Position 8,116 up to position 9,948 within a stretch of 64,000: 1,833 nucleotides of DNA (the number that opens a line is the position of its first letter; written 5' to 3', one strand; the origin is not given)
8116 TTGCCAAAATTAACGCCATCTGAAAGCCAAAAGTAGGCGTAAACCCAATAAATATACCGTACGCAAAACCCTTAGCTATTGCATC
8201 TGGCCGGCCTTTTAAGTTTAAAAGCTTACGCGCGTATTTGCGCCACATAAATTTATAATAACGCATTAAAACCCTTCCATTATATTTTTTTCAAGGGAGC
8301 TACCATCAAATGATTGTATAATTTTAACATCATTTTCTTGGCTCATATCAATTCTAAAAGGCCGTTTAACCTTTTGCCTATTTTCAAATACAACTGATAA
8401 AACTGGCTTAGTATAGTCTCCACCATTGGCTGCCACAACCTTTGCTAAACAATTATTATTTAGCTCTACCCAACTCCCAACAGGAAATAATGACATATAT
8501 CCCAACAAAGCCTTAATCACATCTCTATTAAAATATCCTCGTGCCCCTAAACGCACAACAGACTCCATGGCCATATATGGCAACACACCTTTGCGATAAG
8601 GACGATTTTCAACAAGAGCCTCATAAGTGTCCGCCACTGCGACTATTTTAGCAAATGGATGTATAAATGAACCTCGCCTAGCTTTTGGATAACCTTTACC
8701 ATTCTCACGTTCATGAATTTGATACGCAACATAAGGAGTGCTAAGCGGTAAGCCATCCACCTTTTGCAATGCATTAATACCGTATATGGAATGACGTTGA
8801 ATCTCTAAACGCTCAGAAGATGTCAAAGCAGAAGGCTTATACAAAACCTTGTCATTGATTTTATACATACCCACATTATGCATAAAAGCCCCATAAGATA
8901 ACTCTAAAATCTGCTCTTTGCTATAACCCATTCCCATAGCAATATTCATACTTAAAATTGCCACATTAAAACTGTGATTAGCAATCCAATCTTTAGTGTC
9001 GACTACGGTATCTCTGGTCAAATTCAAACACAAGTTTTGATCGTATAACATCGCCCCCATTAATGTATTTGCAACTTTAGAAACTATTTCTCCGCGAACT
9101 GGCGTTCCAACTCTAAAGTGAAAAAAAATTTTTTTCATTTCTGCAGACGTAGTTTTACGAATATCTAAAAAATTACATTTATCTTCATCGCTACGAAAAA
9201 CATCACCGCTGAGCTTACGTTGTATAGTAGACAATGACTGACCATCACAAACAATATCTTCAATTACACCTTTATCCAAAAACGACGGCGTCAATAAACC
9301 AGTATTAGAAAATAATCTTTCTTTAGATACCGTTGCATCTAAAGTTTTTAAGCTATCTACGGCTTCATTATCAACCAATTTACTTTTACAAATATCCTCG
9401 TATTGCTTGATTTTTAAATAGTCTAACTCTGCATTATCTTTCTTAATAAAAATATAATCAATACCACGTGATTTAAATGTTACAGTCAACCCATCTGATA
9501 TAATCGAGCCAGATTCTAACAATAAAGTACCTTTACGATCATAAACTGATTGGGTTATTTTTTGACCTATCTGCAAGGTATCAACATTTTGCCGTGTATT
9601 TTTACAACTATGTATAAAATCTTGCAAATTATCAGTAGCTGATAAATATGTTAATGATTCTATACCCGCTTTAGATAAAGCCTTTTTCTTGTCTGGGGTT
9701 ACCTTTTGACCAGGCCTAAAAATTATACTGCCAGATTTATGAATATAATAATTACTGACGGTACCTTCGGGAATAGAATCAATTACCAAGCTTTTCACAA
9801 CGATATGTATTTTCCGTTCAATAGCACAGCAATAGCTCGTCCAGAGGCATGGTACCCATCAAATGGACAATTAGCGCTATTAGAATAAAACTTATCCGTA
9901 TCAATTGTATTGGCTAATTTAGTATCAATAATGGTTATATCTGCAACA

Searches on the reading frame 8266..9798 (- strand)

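Call 3: search_protein_families(library=pfam, proteins=[window:8266-9798:-], max_evalue=0.01)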
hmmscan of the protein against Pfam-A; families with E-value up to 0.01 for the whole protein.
window:8266-9798:- (510 aa): 2 families
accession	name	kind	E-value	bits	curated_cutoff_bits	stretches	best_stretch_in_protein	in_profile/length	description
PF13487.12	HD_5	-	6.5e-21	75.3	27.2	1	261-419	3-163/170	HD domain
PF01966.28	HD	-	1.1e-08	35.8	22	1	273-394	2-115/116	HD domain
